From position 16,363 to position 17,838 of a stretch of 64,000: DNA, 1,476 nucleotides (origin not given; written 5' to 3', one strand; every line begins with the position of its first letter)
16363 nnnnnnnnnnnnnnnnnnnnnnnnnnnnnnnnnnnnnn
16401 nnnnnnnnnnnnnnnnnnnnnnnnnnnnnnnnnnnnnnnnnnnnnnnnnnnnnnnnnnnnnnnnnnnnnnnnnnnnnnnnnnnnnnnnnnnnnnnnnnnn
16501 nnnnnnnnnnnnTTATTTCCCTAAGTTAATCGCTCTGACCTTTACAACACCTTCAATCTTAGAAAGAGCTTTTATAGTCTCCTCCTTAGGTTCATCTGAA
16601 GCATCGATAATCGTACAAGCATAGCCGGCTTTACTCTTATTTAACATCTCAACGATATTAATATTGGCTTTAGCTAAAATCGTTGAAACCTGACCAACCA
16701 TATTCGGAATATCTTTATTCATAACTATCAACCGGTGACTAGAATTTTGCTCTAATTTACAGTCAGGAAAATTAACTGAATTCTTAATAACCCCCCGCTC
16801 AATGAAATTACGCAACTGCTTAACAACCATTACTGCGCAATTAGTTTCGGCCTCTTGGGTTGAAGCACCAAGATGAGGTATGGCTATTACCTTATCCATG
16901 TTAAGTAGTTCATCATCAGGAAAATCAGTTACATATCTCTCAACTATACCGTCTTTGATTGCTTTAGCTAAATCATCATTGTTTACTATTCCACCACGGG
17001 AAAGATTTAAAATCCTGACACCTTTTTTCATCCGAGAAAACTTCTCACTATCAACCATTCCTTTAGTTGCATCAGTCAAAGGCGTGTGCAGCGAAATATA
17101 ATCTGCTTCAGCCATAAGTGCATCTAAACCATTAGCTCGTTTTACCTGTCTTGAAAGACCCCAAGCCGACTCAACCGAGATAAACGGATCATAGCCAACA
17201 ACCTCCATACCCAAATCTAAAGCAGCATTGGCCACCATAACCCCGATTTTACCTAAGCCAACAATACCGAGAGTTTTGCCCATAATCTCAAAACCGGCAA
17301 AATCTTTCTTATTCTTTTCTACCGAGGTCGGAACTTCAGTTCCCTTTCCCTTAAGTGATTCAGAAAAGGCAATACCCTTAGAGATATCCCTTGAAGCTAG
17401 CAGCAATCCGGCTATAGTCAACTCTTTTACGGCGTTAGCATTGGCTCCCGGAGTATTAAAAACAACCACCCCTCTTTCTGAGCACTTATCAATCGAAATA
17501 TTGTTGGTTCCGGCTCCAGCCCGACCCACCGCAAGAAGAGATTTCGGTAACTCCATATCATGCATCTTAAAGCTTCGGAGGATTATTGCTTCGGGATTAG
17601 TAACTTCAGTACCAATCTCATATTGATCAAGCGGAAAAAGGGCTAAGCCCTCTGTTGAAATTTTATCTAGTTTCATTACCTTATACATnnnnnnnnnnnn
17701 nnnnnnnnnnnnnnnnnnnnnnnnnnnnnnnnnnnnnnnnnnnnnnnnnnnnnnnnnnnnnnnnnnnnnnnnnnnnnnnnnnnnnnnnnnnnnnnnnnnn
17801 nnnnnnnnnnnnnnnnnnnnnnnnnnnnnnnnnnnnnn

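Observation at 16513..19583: rex-serC-serA operon with two Rex boxes: redox (NADH/NAD+) control wired directly to serine biosynthesis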

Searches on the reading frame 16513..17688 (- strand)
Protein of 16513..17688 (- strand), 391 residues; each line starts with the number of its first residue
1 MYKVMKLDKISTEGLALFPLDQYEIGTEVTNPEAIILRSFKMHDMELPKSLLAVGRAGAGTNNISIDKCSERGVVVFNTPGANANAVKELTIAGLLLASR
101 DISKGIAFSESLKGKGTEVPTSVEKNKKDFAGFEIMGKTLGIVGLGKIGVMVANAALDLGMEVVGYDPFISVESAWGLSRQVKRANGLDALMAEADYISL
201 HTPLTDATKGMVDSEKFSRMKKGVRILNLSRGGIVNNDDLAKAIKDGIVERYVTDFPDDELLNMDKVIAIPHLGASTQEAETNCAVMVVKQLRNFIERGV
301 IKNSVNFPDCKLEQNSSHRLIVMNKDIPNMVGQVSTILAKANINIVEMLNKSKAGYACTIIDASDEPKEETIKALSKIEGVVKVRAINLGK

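Call 4: search_protein_families(library=pfam, proteins=[window:16513-17688:-])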
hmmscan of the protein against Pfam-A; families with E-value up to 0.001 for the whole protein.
window:16513-17688:- (391 aa): 2 families
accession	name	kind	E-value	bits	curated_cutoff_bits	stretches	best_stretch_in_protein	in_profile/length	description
PF02826.25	2-Hacid_dh_C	-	5e-40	137.2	25.1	1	125-274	24-178/178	D-isomer specific 2-hydroxyacid dehydrogenase, NAD binding domain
PF00389.36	2-Hacid_dh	-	1.8e-18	67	24.6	1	23-306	31-134/134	D-isomer specific 2-hydroxyacid dehydrogenase, catalytic domain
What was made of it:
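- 16513..17688 (-): serA, D-3-phosphoglycerate dehydrogenase of the E. coli-like length class, with a C-terminal ACT-type regulatory domain (391 aa). PF02826 and PF00389 (call 4).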

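Call 7: search_protein_families(library=ncbifam, proteins=[window:16513-17688:-])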
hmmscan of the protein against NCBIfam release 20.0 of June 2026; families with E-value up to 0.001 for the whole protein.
window:16513-17688:- (391 aa): 22 families
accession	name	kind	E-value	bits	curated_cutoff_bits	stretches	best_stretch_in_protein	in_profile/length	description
TIGR01327.1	PGDH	equivalog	1.1e-83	281.8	454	2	22-315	31-320/525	phosphoglycerate dehydrogenase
NF008759.0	PRK11790.1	equivalog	5.3e-63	213.1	404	1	43-387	69-409/410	phosphoglycerate dehydrogenase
NF009714.1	PRK13243.1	equivalog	7.4e-41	140.6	455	1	49-306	66-323/332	glyoxylate reductase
NF011938.0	PRK15409.1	equivalog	8.4e-33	113.7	492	1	50-306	66-319/324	glyoxylate/hydroxypyruvate reductase GhrB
NF006263.0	PRK08410.1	equivalog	2.8e-31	109.1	389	1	48-297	61-308/311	D-2-hydroxyacid dehydrogenase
NF005069.0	PRK06487.1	equivalog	2.2e-29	102.5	448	1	55-296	74-311/320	2-hydroxyacid dehydrogenase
NF041369.1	Dhydh_Halo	equivalog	1.8e-28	99.6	400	1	58-305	63-304/305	D-2-hydroxyacid dehydrogenase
NF001309.0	PRK00257.1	equivalog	4.4e-26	91.7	434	2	129-298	108-280/379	4-phosphoerythronate dehydrogenase PdxB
NF005750.0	PRK07574.1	equivalog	6.8e-23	81.3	329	1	56-301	120-362/386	NAD-dependent formate dehydrogenase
NF005027.0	PRK06436.1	equivalog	1.4e-22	80.2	261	1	58-306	57-289/303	2-hydroxyacid dehydrogenase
NF005387.0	PRK06932.1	equivalog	6e-21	74.7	492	1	46-250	62-253/314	2-hydroxyacid dehydrogenase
NF006374.0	PRK08605.1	subfamily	5e-17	62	356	1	58-250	77-256/332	D-lactate dehydrogenase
NF000492.1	vanH_gen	exception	5.9e-16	58.4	540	1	60-249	76-244/312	D-lactate dehydrogenase VanH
NF000112.1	vanH-Amyco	exception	9.2e-16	58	625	1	59-250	104-274/348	VanH-AOV family D-lactate dehydrogenase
NF011966.0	PRK15438.1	equivalog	1.9e-15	56.8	687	1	131-298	110-280/378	4-phosphoerythronate dehydrogenase PdxB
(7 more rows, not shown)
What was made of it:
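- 16513..17688 (-): It is below the NCBIfam equivalog cut-offs (call 7).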

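Call 33: search_solved_structures(query=window:16513-17688:-, show_alignments=1)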
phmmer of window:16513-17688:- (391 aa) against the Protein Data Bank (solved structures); distinct sequences matched with E-value up to 0.001: 164 (the best 60 are shown).
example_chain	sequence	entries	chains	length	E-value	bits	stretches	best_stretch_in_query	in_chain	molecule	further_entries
27ws_A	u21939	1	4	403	8e-47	163.3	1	46-387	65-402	D-3-phosphoglycerate dehydrogenase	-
3ddn_A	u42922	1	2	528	1.9e-43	152.2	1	28-307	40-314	D-3-phosphoglycerate dehydrogenase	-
1ygy_A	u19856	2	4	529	1.9e-43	152.1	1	28-307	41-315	D-3-phosphoglycerate dehydrogenase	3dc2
6plf_A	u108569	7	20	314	4.1e-43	151.1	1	21-295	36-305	D-3-phosphoglycerate dehydrogenase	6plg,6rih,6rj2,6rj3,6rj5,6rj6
6cwa_A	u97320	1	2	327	4.7e-43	150.9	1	21-295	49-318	D-3-phosphoglycerate dehydrogenase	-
7cvp_A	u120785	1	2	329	4.9e-43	150.8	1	21-295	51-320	D-3-phosphoglycerate dehydrogenase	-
7dkm_A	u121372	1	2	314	4.9e-43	150.8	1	21-293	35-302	D-3-phosphoglycerate dehydrogenase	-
2g76_A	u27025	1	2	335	5.1e-43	150.8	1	21-295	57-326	D-3-phosphoglycerate dehydrogenase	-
7ewh_A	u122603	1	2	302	6.5e-43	150.4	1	21-291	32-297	D-3-phosphoglycerate dehydrogenase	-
5n6c_A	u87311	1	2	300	7.6e-43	150.2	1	21-290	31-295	D-3-phosphoglycerate dehydrogenase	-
1sc6_A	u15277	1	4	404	5e-42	147.5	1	46-386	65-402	D-3-phosphoglycerate dehydrogenase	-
2p9c_A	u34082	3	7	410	3e-41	145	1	46-386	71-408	D-3-phosphoglycerate dehydrogenase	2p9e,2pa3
2p9g_A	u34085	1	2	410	5.9e-41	144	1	46-386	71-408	D-3-phosphoglycerate dehydrogenase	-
1psd_A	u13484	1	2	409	1.7e-40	142.4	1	46-386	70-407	D-3-PHOSPHOGLYCERATE DEHYDROGENASE (PHOSPHOGLYCERATE DEHYDROGENASE)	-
1yba_A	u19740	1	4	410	1.8e-40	142.4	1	46-386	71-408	D-3-phosphoglycerate dehydrogenase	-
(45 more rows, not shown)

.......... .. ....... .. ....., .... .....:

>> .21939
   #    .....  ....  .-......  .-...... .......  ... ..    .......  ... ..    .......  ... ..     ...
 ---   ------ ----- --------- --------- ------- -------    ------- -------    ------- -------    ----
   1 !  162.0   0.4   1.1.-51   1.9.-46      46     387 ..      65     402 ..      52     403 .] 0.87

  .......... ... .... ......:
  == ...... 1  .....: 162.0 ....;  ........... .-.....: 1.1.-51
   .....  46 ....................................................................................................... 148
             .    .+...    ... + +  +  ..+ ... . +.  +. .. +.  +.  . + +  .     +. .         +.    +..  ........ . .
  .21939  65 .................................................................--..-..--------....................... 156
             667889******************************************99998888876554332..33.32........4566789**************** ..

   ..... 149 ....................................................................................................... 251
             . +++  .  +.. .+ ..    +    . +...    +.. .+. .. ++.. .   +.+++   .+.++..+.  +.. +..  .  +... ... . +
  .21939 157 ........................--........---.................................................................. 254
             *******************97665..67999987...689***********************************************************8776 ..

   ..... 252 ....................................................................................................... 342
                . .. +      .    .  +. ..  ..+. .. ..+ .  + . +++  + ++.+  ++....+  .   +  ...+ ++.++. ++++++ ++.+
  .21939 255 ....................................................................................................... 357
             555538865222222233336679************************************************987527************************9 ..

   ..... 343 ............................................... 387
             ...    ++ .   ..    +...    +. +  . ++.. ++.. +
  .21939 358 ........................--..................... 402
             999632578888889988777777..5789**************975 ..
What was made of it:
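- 16513..17688 (-): All best PDB matches are PGDH, with full-length alignment (residues 46-387) to 403-410-aa PGDHs (call 33).
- On Phosphorylated serine pathway genes (serA, serC): The 25 best PDB matches are all PGDH, with full-length alignment including the ACT region to 403-410-aa PGDHs (call 33).
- Checked: All its top PDB matches are D-3-phosphoglycerate dehydrogenases, including full-length matches to the E. coli type with the C-terminal ACT domain (call 33).
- SerA keeps an ACT-type regulatory domain typical of feedback-inhibited biosynthetic enzymes (call 33).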
